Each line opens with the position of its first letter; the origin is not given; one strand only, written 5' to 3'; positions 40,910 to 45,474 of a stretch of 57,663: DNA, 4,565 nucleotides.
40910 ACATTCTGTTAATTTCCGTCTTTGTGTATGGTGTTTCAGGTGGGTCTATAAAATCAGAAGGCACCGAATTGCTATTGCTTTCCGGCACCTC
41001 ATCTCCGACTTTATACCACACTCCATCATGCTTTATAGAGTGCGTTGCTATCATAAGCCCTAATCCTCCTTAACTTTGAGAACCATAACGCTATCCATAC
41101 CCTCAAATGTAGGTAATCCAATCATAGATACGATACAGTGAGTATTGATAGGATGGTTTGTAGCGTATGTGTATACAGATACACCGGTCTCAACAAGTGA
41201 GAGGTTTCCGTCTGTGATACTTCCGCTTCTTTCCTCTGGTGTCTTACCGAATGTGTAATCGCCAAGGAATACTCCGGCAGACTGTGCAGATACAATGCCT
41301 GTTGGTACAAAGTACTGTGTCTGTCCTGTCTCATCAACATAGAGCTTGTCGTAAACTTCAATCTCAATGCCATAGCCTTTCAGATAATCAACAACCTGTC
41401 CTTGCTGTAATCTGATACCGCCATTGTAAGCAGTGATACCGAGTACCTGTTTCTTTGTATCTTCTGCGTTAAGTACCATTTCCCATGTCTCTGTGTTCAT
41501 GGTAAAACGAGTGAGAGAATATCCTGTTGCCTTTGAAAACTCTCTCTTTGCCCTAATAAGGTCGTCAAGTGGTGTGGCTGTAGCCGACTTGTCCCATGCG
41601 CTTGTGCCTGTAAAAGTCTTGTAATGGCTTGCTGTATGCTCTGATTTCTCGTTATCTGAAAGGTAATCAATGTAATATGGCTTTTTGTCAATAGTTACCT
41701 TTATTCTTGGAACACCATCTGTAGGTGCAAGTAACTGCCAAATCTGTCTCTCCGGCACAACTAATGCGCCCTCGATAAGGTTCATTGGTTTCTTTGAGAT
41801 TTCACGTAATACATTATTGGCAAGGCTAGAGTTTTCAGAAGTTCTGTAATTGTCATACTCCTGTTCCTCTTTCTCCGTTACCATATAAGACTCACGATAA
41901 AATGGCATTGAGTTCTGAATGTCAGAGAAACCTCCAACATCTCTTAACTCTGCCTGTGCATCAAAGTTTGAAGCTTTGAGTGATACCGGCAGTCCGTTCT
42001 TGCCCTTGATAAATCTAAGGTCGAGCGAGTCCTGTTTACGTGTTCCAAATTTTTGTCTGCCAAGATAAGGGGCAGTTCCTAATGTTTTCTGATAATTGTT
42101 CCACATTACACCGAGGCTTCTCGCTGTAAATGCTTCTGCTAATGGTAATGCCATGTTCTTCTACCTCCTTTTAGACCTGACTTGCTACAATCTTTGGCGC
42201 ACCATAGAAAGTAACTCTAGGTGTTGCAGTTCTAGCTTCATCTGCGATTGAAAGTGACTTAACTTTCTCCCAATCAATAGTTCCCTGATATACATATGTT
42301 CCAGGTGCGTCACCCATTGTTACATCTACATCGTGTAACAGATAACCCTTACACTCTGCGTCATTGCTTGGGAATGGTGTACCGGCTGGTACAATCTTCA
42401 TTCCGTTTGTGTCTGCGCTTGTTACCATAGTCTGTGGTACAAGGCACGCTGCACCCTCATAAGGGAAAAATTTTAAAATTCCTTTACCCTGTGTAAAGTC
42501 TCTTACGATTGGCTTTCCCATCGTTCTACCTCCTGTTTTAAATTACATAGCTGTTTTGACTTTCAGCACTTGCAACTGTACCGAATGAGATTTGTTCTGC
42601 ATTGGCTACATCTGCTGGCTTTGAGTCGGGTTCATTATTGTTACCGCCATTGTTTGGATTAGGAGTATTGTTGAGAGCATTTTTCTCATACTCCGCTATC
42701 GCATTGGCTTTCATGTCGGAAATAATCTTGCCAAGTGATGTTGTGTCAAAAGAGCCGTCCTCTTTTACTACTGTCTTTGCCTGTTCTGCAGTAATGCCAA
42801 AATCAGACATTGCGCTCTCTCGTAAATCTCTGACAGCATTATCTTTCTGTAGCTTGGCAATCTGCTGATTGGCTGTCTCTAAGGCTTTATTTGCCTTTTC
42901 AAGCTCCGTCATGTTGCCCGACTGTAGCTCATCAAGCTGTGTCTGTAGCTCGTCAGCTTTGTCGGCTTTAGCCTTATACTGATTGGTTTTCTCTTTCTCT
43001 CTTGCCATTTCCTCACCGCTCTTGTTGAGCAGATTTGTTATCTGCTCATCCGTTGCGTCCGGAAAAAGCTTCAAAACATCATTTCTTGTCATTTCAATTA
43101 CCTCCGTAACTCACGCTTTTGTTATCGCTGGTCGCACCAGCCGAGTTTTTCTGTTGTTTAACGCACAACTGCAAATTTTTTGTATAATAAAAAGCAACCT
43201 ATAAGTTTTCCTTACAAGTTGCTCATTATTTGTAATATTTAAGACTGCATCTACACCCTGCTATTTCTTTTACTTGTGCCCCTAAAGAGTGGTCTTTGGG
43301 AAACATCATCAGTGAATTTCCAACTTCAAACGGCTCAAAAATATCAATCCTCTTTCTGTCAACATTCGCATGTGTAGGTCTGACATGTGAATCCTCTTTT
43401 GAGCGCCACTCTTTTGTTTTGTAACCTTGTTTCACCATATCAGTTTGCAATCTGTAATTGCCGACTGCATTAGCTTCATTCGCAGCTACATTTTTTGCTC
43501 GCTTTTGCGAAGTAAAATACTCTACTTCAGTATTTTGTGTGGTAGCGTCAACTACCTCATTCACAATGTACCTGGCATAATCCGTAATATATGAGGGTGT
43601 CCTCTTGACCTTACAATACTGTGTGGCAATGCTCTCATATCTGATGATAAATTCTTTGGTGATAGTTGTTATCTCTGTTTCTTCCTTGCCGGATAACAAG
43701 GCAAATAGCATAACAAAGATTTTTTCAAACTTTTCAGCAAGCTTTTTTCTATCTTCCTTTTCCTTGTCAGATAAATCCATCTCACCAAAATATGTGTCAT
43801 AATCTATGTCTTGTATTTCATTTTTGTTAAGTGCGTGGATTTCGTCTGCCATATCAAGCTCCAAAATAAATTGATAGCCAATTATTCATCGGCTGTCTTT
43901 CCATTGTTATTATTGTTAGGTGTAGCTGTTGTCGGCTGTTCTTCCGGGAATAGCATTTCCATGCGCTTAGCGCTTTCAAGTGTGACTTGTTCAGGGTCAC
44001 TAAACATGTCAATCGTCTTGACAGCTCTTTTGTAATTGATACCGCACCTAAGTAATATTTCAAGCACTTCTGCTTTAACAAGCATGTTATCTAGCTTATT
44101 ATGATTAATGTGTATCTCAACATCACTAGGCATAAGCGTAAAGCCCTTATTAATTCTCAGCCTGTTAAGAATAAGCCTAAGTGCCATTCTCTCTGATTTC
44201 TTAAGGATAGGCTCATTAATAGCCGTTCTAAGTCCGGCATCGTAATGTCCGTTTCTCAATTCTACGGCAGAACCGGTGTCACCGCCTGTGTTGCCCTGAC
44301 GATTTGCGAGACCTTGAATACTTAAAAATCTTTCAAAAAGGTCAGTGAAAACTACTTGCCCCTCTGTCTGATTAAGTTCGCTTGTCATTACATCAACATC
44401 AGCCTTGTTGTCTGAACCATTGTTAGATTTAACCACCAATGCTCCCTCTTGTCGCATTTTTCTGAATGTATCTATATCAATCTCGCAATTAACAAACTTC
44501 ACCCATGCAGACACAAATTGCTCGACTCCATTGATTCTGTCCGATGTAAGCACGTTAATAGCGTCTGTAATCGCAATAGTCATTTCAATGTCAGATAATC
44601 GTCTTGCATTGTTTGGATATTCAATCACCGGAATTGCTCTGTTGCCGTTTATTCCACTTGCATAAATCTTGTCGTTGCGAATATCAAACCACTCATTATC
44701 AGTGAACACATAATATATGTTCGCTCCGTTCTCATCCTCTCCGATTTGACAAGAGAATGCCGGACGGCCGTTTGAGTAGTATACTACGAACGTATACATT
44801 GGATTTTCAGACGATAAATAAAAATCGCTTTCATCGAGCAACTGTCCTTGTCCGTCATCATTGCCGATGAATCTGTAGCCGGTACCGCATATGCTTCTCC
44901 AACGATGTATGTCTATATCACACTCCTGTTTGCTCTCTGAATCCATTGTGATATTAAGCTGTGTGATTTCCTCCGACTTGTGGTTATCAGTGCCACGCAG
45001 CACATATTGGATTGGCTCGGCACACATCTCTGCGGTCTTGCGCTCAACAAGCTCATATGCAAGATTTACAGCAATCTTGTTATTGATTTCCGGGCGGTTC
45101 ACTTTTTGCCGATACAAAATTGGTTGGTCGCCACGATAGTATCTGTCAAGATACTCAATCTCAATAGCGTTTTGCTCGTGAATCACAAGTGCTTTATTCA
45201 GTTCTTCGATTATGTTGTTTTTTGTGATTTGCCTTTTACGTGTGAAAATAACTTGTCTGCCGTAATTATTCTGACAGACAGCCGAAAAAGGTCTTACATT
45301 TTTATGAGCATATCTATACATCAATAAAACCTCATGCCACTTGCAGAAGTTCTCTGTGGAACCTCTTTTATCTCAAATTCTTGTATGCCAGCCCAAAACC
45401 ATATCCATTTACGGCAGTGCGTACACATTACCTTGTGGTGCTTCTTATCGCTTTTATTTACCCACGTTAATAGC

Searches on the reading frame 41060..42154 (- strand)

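Call 102: search_protein_families(library=pfam, proteins=[window:41060-42154:-], max_evalue=0.001)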
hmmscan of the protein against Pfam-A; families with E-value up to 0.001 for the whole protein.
window:41060-42154:- (364 aa): 1 family
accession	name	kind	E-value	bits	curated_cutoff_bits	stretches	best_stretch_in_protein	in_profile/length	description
PF03864.22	Phage_cap_E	-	1.4e-49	169.4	22.9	1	10-361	1-329/329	Phage major capsid protein E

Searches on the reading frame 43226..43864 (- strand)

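Call 102: search_protein_families(library=pfam, proteins=[window:43226-43864:-], max_evalue=0.001)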
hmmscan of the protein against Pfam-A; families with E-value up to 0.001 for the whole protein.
window:43226-43864:- (212 aa): 1 family
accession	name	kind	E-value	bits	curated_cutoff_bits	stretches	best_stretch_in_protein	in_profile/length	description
PF04233.19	Phage_Mu_F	-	9.2e-07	30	29.6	1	115-208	28-111/112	Phage Mu protein F like protein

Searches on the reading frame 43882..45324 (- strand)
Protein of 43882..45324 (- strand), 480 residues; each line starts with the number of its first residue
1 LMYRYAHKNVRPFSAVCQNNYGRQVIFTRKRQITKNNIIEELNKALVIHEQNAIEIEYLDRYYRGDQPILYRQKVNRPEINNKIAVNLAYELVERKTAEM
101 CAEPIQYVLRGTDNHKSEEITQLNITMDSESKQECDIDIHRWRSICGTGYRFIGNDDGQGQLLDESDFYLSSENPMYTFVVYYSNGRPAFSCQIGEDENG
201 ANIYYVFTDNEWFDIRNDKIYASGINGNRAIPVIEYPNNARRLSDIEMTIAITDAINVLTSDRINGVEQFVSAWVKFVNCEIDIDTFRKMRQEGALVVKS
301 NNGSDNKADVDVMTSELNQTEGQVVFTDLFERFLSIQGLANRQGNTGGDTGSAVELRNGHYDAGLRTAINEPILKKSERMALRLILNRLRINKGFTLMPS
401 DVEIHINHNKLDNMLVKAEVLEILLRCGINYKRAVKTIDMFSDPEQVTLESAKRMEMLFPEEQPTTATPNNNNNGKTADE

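Call 102: search_protein_families(library=pfam, proteins=[window:43882-45324:-], max_evalue=0.001)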
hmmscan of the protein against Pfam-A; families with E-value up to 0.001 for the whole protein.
window:43882-45324:- (480 aa): 1 family
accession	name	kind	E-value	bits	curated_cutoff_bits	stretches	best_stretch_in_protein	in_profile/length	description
PF05133.19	SPP1_portal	-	3.7e-54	184.7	25.5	1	48-454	7-405/416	Phage portal protein, SPP1 Gp6-like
